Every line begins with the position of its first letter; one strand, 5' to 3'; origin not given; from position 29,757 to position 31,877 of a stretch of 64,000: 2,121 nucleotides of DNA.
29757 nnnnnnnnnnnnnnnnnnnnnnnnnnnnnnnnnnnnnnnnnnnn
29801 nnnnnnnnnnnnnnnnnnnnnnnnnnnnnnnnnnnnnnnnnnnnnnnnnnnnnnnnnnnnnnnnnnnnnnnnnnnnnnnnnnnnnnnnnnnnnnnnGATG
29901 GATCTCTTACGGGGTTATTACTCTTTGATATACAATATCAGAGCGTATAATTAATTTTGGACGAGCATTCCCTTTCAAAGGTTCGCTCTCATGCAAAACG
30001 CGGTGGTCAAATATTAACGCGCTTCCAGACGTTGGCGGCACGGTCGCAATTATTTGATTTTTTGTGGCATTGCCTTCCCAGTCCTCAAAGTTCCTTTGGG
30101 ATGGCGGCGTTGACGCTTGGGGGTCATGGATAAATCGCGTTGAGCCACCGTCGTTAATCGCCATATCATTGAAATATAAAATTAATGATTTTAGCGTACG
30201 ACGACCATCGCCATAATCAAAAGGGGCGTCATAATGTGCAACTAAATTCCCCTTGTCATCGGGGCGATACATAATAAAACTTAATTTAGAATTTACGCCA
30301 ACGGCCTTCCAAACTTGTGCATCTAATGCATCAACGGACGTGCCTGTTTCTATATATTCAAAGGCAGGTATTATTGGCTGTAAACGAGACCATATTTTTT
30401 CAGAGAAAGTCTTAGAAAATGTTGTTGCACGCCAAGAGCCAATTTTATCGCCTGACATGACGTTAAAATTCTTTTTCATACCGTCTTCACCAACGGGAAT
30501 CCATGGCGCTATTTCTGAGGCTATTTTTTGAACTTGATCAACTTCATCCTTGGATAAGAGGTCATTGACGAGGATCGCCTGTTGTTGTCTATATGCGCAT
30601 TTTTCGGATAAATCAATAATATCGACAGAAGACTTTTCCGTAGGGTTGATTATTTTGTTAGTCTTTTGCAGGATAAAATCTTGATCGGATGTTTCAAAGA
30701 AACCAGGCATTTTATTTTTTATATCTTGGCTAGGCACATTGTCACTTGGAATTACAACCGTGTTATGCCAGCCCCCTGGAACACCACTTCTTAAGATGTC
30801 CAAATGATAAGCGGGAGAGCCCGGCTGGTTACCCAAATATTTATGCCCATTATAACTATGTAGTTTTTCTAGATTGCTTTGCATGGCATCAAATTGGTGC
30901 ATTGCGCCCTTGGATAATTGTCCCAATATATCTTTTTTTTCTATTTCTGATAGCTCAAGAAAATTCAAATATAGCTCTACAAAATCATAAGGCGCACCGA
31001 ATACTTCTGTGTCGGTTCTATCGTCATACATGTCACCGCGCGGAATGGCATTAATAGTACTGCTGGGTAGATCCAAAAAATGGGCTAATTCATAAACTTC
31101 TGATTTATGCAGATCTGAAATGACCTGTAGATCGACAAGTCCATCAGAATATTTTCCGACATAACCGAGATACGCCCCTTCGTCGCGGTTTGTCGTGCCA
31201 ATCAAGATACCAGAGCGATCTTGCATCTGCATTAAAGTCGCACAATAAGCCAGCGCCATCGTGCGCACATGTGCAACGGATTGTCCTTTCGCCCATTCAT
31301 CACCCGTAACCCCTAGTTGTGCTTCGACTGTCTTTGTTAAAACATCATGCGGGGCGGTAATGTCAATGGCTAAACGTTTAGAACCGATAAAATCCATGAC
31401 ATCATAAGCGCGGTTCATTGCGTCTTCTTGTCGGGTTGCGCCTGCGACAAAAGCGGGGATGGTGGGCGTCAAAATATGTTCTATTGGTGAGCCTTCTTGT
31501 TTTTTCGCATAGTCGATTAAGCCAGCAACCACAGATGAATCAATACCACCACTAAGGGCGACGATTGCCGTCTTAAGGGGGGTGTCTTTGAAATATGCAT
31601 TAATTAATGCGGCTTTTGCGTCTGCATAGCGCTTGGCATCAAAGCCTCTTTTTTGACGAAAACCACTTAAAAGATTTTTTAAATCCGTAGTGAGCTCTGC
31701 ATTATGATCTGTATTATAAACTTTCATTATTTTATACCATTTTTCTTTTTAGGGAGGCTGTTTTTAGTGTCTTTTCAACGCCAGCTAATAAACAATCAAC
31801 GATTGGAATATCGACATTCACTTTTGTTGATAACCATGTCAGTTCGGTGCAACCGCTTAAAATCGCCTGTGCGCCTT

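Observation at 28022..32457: Compact NAD-related operon built from unusual domain fusions, next to the mobile region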

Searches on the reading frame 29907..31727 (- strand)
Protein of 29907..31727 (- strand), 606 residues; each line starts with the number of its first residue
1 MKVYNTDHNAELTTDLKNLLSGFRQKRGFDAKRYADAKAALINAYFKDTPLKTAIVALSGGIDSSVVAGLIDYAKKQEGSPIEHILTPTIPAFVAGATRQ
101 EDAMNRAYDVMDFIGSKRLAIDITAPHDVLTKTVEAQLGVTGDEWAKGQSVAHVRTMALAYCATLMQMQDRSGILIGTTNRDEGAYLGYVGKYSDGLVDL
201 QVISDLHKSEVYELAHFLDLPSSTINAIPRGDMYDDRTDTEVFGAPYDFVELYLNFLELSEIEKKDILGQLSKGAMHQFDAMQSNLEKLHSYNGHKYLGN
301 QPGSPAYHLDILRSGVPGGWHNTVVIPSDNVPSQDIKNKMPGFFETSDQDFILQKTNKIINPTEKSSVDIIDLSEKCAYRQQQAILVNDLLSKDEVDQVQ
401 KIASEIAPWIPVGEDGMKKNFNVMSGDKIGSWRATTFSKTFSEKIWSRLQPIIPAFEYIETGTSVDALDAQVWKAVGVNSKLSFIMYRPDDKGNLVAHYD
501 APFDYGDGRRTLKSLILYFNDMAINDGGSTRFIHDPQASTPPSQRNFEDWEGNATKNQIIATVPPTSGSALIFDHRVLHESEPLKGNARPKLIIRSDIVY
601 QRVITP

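Call 3: search_protein_families(library=pfam, proteins=[window:29907-31727:-], max_evalue=0.01)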
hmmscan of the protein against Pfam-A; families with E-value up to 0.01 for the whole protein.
window:29907-31727:- (606 aa): 4 families
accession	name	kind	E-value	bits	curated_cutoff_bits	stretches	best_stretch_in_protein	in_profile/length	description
PF02540.23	NAD_synthase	-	5.7e-28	98.1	21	1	39-273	6-222/242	NAD synthase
PF13640.12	2OG-FeII_Oxy_3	-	1.1e-05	26.8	27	1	485-593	4-92/98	2OG-Fe(II) oxygenase superfamily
PF05721.19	PhyH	-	0.00014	22.7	22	1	384-587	6-208/213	Phytanoyl-CoA dioxygenase (PhyH)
PF00733.27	Asn_synthase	-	0.0013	18.9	21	1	56-125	22-81/354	Asparagine synthase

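Call 4: search_protein_families(library=ncbifam, proteins=[window:29907-31727:-], max_evalue=0.01)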
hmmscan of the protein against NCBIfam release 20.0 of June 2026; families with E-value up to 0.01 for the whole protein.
window:29907-31727:- (606 aa): 10 families
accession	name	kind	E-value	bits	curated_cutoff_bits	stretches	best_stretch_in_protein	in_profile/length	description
NF010587.0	PRK13980.1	equivalog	4.7e-30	104.7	255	1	32-271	12-231/267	NAD+ synthase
TIGR00552.1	nadE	equivalog_domain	8.5e-27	94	63.65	1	41-271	12-230/251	NAD(+) synthase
NF001979.1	PRK00768.1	equivalog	1.2e-19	70.8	250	1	26-270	12-252/266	NAD(+) synthase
NF002048.0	PRK00876.1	subfamily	1.6e-16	60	313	1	174-254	195-276/330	NAD(+) synthase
NF010588.0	PRK13981.1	equivalog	7.4e-12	44.4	479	1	39-254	273-479/546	NAD+ synthase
NF002730.0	PRK02628.1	equivalog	2.8e-06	25.8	473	1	46-189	354-489/677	NAD(+) synthase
NF006949.0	PRK09431.1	equivalog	0.00047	18.8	499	1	56-125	232-302/554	asparagine synthase B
NF000848.1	PRK00074.1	equivalog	0.0014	17.3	400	1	32-75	197-237/512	glutamine-hydrolyzing GMP synthase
TIGR00268.2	TIGR00268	equivalog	0.005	16.1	150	0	51-70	13-32/259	ATP-dependent sacrificial sulfur transferase LarE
TIGR00884.1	guaA_Cterm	equivalog_domain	0.0055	16.1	338.75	0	52-75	17-40/310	glutamine-hydrolyzing GMP synthase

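Call 15: find_homologous_proteins(query=window:29907-31727:-)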
Query window:29907-31727:- (606 aa): 412 proteins with E <= 0.001 among 8000 candidates; the best 120 are listed.
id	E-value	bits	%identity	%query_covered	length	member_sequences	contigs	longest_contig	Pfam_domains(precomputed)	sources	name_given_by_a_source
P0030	0.0e+0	1385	100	100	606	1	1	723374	PF13640.13,PF02540.24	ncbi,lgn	-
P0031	2.1e-283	960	70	100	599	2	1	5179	PF02540.24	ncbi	-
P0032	5.3e-250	849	64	100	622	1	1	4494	PF13640.13,PF05721.20,PF02540.24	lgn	-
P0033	3.4e-188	645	53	100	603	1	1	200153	PF02540.24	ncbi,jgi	jgi:NAD+ synthetase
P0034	2.3e-175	603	51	100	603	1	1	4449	PF13640.13,PF02540.24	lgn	-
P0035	1.9e-172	593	49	100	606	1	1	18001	PF02540.24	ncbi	-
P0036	5.6e-170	585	50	100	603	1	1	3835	PF02540.24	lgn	-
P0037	7.3e-168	578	48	100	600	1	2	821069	PF02540.24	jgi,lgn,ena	-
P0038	1.2e-166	574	49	100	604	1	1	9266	PF00733.28,PF02540.24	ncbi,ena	-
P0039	4.2e-166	572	47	100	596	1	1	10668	PF02540.24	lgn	-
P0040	3.7e-164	566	48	100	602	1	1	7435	PF02540.24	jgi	jgi:NAD+ synthetase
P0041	5.0e-164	565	47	100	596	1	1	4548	PF02540.24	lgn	-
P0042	1.1e-162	561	49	100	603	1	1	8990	PF02540.24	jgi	jgi:NAD+ synthetase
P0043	3.5e-162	559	46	100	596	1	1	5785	PF02540.24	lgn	-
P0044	4.3e-157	543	46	100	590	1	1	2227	PF06508.20,PF02540.24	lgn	-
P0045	8.2e-153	528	43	100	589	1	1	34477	PF13640.13,PF02540.24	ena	-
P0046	1.3e-147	511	42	100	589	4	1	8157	PF13640.13,PF05721.20,PF02540.24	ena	-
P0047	5.9e-145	502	42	100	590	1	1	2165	PF13640.13,PF05721.20,PF02540.24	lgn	-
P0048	1.8e-144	501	42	100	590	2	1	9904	PF02540.24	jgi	-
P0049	2.1e-143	497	43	100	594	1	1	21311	PF13640.13,PF02540.24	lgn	-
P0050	1.6e-142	494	43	100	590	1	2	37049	PF13640.13,PF05721.20,PF02540.24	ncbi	-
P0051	2.8e-142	494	42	100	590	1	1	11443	PF02540.24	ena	-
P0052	8.5e-142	492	41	100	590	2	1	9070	PF13640.13,PF05721.20,PF02540.24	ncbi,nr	ncbi:MAG: hypothetical protein JWN14_2979 [Chthonomonadales bacterium]|nr:hypothetical protein [Chth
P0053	7.2e-140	486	41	100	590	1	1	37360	PF02540.24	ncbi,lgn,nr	ncbi:MAG: NAD(+) synthase [Alphaproteobacteria bacterium]|nr:NAD(+) synthase [Alphaproteobacteria ba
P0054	7.6e-140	486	43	100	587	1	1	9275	PF13640.13,PF02540.24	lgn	-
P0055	1.3e-139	485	42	100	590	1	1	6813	PF02540.24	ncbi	-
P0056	1.2e-138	482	40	100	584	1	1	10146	PF13640.13,PF02540.24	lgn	-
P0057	1.3e-138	481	41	100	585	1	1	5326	PF02540.24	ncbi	-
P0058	5.8e-138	479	42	100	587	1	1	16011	PF13640.13,PF02540.24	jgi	jgi:NAD+ synthase (glutamine-hydrolysing)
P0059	8.8e-138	479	42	96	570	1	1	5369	PF13640.13,PF02540.24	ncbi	-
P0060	1.0e-137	479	41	100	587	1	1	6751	PF02540.24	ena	-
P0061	1.3e-137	478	42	98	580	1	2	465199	PF13640.13,PF02540.24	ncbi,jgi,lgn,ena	jgi:NAD+ synthase (glutamine-hydrolysing)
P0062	2.8e-137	477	40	100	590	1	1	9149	PF05721.20,PF02540.24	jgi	jgi:NAD+ synthetase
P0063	4.0e-137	477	39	100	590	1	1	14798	PF05721.20,PF02540.24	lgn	-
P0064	1.2e-136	475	42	100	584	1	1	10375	PF05721.20,PF02540.24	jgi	jgi:NAD+ synthetase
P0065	1.4e-136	475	40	100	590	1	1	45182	PF13640.13,PF05721.20,PF02540.24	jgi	jgi:NAD+ synthetase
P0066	8.7e-135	469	41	99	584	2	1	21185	PF13640.13,PF02540.24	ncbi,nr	ncbi:NAD(+) synthase [bacterium]|nr:NAD(+) synthase [bacterium]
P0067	1.1e-134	468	42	100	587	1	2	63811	PF02540.24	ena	-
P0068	3.3e-134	467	40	100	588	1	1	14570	PF02540.24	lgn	-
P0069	4.0e-134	467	42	100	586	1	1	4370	PF13640.13,PF02540.24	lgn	-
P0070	4.9e-134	466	41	100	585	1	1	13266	PF13640.13,PF02540.24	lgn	-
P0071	1.5e-133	465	39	100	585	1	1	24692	PF02540.24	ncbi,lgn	-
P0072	1.9e-133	464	42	100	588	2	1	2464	PF02540.24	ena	-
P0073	1.6e-132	461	41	99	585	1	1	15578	PF13640.13,PF02540.24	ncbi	-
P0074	3.3e-132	460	39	100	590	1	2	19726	PF13640.13,PF05721.20,PF02540.24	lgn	-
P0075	2.7e-131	457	40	100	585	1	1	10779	PF02540.24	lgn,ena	-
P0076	1.1e-130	455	40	100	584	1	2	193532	PF13640.13,PF02540.24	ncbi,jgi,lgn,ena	-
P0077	1.3e-130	455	42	100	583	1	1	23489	PF13640.13,PF02540.24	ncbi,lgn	-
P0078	3.4e-130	454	42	96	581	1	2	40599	PF13640.13,PF02540.24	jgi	jgi:NAD+ synthetase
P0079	9.4e-130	452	41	99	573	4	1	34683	PF02540.24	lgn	-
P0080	5.3e-129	450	41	98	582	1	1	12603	PF13640.13,PF05721.20,PF02540.24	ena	-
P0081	7.1e-129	449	41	100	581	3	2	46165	PF05721.20,PF02540.24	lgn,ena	-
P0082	3.2e-128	447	41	99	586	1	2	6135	PF02540.24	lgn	-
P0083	3.5e-128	447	39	100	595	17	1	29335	PF13640.13,PF02540.24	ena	-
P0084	6.5e-128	446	40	99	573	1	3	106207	PF13640.13,PF02540.24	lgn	-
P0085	5.0e-127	443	41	99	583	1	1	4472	PF02540.24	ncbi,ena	-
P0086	1.1e-126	442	40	99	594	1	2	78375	PF13640.13,PF02540.24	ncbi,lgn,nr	ncbi:MAG: NAD(+) synthase [Candidatus Obscuribacterales bacterium]|nr:NAD(+) synthase [Candidatus Ob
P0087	1.2e-126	442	40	100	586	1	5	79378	PF02540.24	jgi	jgi:NAD+ synthetase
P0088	2.0e-126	441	40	98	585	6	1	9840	PF13640.13,PF02540.24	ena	-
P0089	2.4e-126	441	40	100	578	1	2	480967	PF13640.13,PF02540.24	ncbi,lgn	-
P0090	4.0e-126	440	39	100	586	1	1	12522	PF13640.13,PF02540.24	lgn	-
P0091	4.1e-126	440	41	99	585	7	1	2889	PF13640.13,PF02540.24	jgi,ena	-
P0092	6.3e-126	440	39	97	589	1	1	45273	PF13640.13,PF02540.24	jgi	jgi:NAD+ synthetase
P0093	1.4e-125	438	41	98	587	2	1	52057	PF13640.13,PF02540.24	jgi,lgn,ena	jgi:NAD+ synthetase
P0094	2.0e-125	438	40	100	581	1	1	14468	PF13640.13,PF02540.24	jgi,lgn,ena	-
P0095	2.2e-125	438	40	99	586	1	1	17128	PF02540.24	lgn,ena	-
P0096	3.5e-125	437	40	99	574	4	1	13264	PF13640.13,PF02540.24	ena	-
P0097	4.3e-125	437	40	98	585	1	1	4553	PF13640.13,PF02540.24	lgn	-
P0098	4.4e-125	437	39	100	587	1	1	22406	PF02540.24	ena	-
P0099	6.4e-125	436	38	99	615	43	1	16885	PF13640.13,PF02540.24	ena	-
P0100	7.4e-125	436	39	100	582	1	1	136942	PF13640.13,PF02540.24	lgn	-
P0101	1.9e-124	435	38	100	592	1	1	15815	PF02540.24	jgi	jgi:NAD+ synthetase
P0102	2.9e-124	434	39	99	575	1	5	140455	PF13640.13,PF02540.24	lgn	-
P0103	4.0e-124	434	38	100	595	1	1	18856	PF13640.13,PF02540.24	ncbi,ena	-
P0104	7.7e-124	433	40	99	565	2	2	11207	PF13640.13,PF02540.24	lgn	-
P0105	1.1e-123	432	39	97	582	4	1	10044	PF13640.13,PF02540.24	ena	-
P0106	1.4e-123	432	40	99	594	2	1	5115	PF13640.13,PF02540.24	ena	-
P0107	3.9e-123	430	40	99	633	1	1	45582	PF13640.13,PF02540.24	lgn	-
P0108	3.9e-123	430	39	97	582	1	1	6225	PF13640.13,PF02540.24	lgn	-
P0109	5.2e-123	430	40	97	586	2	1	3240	PF13640.13,PF02540.24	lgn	-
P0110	6.9e-123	430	40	100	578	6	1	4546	PF02540.24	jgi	jgi:NAD+ synthetase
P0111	7.9e-123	429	39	100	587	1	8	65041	PF13640.13,PF02540.24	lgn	-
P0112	1.6e-122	428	41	98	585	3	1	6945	PF13640.13,PF02540.24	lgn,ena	-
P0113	2.7e-122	428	40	97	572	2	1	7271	PF13640.13,PF02540.24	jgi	jgi:NAD+ synthetase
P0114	3.1e-122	427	39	97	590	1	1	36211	PF13640.13,PF02540.24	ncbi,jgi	jgi:NAD+ synthetase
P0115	3.2e-122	427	40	98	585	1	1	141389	PF13640.13,PF02540.24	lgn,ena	-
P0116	3.6e-122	427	42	96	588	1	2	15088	PF13640.13,PF05721.20,PF02540.24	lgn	-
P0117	4.7e-122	427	40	98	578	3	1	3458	PF13640.13,PF02540.24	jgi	jgi:NAD+ synthetase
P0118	1.1e-121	426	39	98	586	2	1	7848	PF13640.13,PF02540.24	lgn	-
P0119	1.3e-121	425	40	97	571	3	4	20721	PF13640.13,PF02540.24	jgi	jgi:NAD+ synthase (glutamine-hydrolysing)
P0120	1.6e-121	425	38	100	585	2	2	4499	PF02540.24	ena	-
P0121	2.4e-121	424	40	97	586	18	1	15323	PF13640.13,PF02540.24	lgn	-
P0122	6.5e-121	423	41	99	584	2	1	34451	PF02540.24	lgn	-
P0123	9.6e-121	422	39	97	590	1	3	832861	PF02540.24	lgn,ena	-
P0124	1.6e-120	422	40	99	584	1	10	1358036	PF02540.24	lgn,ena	-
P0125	4.4e-120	420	38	100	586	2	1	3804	PF13640.13,PF02540.24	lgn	-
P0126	1.1e-119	419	39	98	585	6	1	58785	PF13640.13,PF05721.20,PF02540.24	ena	-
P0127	1.3e-119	419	39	99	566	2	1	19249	PF13640.13,PF02540.24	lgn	-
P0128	5.9e-119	417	38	99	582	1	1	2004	PF02540.24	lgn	-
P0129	1.4e-118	415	38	99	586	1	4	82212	PF02540.24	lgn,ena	-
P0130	1.9e-118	415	39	99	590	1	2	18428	PF13640.13,PF02540.24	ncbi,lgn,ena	-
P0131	2.2e-118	415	39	98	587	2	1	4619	PF13640.13,PF05721.20,PF02540.24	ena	-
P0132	1.3e-117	412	40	99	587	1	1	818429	PF02540.24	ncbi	-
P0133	1.9e-117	412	39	99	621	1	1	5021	PF13640.13,PF05721.20,PF02540.24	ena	-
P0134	3.0e-117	411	39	98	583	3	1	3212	PF13640.13,PF02540.24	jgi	jgi:NAD+ synthetase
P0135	6.8e-117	410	38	99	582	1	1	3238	PF05721.20,PF02540.24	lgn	-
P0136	3.2e-116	408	39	100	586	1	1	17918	PF13640.13,PF02540.24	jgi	jgi:NAD+ synthetase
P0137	6.6e-116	407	38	100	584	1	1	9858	PF13640.13,PF02540.24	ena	-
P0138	3.0e-115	404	39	99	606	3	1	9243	PF05721.20,PF02540.24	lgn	-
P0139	3.8e-115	404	40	97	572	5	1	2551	PF13640.13,PF05721.20,PF02540.24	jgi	jgi:NAD+ synthetase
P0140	1.2e-114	402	37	99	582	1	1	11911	PF02540.24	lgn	-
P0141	2.0e-114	402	37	100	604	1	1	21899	PF13640.13,PF02540.24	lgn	-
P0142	6.9e-114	400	37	99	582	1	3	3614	PF02540.24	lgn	-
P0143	7.4e-114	400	37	99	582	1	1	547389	PF02540.24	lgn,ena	-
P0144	8.9e-114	399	40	99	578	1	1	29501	PF13640.13,PF02540.24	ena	-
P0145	1.4e-113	399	36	99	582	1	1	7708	PF02540.24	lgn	-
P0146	3.6e-113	397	38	99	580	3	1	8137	PF02540.24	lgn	-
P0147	3.8e-113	397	38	99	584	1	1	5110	PF02540.24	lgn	-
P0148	4.2e-113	397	37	98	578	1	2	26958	PF13640.13,PF02540.24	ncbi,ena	-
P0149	6.0e-113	397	37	99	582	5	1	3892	PF02540.24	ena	-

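Call 16: find_encoding_contigs(protein=P0061, flank=6000, max_places=1)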
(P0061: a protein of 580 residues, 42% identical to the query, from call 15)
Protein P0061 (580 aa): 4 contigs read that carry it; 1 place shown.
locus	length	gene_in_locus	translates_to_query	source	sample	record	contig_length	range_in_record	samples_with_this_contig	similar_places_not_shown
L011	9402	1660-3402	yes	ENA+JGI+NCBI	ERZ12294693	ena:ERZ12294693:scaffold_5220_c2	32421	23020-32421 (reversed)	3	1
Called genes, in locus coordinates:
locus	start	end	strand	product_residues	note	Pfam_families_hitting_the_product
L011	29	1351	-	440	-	PF06782:UPF0236 (weak)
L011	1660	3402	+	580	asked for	PF02540:NAD_synthase, PF13640:2OG-FeII_Oxy_3 (faint)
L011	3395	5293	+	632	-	PF01467:CTP_transf_like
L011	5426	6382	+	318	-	PF00149:Metallophos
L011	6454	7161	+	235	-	PF00106:adh_short, PF01370:Epimerase (weak), PF13561:adh_short_C2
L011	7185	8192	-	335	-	PF13606:Ank_3 (faint), PF12796:Ank_2, PF13857:Ank_5 (weak), PF12796:Ank_2 (weak), PF00023:Ank (weak), PF13637:Ank_4, PF12796:Ank_2 (weak)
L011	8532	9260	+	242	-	PF06439:3keto-disac_hyd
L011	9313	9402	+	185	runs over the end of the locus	-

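Call 17: find_encoding_contigs(protein=P0086, flank=6000, max_places=1)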
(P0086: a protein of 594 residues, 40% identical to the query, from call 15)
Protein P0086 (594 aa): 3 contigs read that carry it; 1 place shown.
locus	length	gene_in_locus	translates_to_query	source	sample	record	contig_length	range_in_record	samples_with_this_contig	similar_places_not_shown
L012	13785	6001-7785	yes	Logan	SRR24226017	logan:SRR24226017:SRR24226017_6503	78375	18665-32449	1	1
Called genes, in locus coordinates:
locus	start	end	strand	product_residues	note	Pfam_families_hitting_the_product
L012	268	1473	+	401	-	PF15609:PRTase_2, PF12500:TRSP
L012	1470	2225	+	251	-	-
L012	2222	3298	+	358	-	PF11202:StiP, PF15608:PELOTA_1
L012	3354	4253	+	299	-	PF15617:C-C_Bond_Lyase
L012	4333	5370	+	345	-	PF02655:ATP-grasp_3 (faint), PF15632:ATPgrasp_Ter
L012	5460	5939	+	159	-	-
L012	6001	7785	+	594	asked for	PF02540:NAD_synthase, PF13640:2OG-FeII_Oxy_3 (weak)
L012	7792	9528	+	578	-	PF01467:CTP_transf_like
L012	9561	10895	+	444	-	PF01467:CTP_transf_like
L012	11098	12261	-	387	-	-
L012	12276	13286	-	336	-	PF01882:DUF58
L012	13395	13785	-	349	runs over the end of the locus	PF00493:MCM (weak), PF20030:bpMoxR, PF07726:AAA_3, PF07728:AAA_5, PF17863:AAA_lid_2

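Call 18: find_encoding_contigs(protein=P0124, flank=6000, max_places=1)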
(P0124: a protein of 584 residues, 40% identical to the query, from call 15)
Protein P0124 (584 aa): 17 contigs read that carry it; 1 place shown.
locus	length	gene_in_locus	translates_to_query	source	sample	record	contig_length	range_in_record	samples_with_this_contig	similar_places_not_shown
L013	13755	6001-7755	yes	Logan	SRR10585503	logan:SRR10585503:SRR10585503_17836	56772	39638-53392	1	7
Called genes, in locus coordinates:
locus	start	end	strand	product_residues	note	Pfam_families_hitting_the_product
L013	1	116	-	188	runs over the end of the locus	PF05721:PhyH (faint), PF13640:2OG-FeII_Oxy_3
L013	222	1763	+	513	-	PF00391:PEP-utilizers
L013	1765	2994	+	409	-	-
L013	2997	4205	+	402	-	PF13475:DUF4116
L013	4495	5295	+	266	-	PF09414:RNA_ligase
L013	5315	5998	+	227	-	PF01177:Asp_Glu_race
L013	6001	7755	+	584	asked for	PF02540:NAD_synthase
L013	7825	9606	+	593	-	PF01467:CTP_transf_like (weak)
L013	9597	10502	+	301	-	-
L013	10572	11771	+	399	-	PF13671:AAA_33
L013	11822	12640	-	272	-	PF05875:Ceramidase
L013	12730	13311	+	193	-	-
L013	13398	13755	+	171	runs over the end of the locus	PF00383:dCMP_cyt_deam_1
